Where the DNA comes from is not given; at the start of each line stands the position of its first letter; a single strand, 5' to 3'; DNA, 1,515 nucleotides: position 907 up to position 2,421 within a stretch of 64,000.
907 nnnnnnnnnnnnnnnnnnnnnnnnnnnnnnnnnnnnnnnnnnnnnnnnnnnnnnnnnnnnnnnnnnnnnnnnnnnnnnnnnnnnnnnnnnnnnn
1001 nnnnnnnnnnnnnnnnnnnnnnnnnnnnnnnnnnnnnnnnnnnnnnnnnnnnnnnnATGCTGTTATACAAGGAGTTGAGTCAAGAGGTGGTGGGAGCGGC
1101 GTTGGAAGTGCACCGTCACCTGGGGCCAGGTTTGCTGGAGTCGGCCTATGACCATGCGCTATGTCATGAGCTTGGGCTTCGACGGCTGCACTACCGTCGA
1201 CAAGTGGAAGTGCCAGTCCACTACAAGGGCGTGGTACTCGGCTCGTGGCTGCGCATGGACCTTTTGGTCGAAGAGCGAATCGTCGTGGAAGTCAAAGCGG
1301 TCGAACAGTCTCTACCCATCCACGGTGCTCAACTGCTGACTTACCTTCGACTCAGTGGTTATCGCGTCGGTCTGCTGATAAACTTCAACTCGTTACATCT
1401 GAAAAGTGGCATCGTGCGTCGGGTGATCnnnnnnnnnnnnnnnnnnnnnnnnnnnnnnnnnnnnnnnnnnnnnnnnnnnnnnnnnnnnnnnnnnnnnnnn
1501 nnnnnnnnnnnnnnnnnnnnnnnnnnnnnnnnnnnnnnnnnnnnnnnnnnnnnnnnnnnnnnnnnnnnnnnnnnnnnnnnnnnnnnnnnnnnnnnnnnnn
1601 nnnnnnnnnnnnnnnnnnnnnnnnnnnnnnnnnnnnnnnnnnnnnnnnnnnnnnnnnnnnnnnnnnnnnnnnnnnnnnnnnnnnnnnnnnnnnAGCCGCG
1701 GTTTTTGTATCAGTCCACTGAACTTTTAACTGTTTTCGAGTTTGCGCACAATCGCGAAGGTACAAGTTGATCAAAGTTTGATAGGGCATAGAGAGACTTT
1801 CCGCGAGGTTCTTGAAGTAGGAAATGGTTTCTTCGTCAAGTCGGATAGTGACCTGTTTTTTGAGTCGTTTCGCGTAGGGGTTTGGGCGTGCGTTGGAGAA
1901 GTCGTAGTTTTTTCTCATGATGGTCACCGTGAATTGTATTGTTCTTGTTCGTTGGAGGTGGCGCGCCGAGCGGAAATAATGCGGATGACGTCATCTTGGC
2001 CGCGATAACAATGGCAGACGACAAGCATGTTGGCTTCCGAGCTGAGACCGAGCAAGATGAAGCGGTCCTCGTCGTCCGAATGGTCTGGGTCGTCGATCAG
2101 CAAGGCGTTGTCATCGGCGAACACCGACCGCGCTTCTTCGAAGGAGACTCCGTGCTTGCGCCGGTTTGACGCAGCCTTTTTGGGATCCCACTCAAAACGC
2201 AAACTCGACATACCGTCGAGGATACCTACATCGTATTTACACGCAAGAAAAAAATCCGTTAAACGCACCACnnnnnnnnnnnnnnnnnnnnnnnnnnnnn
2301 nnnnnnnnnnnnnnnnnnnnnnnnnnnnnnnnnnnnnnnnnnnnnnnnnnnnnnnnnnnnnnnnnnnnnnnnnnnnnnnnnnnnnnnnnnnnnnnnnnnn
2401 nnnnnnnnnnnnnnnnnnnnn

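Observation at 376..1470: Three identical GxxExxY (PD-(D/E)XK-like) cassettes, each with a 32-bp perfect palindrome upstream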

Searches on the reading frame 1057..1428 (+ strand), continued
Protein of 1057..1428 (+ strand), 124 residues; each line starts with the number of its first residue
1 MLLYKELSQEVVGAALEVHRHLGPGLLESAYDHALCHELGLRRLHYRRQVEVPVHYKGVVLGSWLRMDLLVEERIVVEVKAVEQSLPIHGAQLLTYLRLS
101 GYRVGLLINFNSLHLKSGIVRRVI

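Call 88: find_encoding_contigs(protein=P0012, flank=3000, max_places=4)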
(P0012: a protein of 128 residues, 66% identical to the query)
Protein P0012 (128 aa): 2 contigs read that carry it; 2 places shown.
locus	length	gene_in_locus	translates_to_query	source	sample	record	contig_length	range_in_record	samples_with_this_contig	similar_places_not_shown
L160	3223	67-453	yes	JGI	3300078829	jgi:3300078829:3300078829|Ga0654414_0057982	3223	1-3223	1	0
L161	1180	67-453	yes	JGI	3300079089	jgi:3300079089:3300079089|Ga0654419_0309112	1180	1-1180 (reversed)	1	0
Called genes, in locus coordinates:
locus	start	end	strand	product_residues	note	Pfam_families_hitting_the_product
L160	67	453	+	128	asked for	PF13366:PDDEXK_3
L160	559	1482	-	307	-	PF12784:PDDEXK_2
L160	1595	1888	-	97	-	-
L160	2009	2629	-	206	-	PF13470:PIN_3, PF26343:VapC50_C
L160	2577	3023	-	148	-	PF12728:HTH_17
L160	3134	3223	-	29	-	?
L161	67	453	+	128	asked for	PF13366:PDDEXK_3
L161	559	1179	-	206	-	?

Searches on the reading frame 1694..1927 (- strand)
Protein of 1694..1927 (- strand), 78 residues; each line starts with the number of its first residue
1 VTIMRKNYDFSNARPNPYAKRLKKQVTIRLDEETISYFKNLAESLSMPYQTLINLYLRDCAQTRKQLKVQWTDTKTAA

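Call 9: search_protein_families(library=pfam, proteins=[window:1694-1927:-], max_evalue=0.01)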
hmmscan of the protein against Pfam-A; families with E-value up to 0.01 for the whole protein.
window:1694-1927:- (78 aa): 2 families
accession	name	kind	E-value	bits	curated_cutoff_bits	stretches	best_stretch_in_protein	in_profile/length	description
PF14384.12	BrnA_antitoxin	-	2.2e-09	38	26.1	1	15-59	25-66/68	BrnA antitoxin of type II toxin-antitoxin system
PF12441.14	CopG_antitoxin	-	8.4e-07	30.1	28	1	7-58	23-77/79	CopG antitoxin of type II toxin-antitoxin system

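Call 10: search_protein_families(library=ncbifam, proteins=[window:1694-1927:-], max_evalue=0.01)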
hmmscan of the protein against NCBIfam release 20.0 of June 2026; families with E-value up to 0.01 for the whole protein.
window:1694-1927:- (78 aa): 1 family
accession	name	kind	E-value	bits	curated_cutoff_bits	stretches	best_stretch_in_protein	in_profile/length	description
NF047399.1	BrnA_antitoxin_add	equivalog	0.0026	17.9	60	1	8-59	20-68/70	type II toxin-antitoxin system BrnA family antitoxin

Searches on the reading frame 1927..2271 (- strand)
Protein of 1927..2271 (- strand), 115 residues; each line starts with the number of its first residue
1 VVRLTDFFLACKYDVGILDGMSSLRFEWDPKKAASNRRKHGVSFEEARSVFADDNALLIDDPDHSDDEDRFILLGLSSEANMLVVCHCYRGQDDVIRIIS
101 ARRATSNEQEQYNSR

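Call 9: search_protein_families(library=pfam, proteins=[window:1927-2271:-], max_evalue=0.01)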
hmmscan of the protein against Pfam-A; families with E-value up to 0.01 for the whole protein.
window:1927-2271:- (115 aa): 1 family
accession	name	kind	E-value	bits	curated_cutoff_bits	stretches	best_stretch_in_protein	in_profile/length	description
PF04365.19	BrnT_toxin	-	5.7e-30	103.9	34.5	1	28-108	1-77/77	Ribonuclease toxin, BrnT, of type II toxin-antitoxin system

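Call 10: search_protein_families(library=ncbifam, proteins=[window:1927-2271:-], max_evalue=0.01)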
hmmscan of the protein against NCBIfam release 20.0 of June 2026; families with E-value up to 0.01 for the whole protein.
window:1927-2271:- (115 aa): 0 families
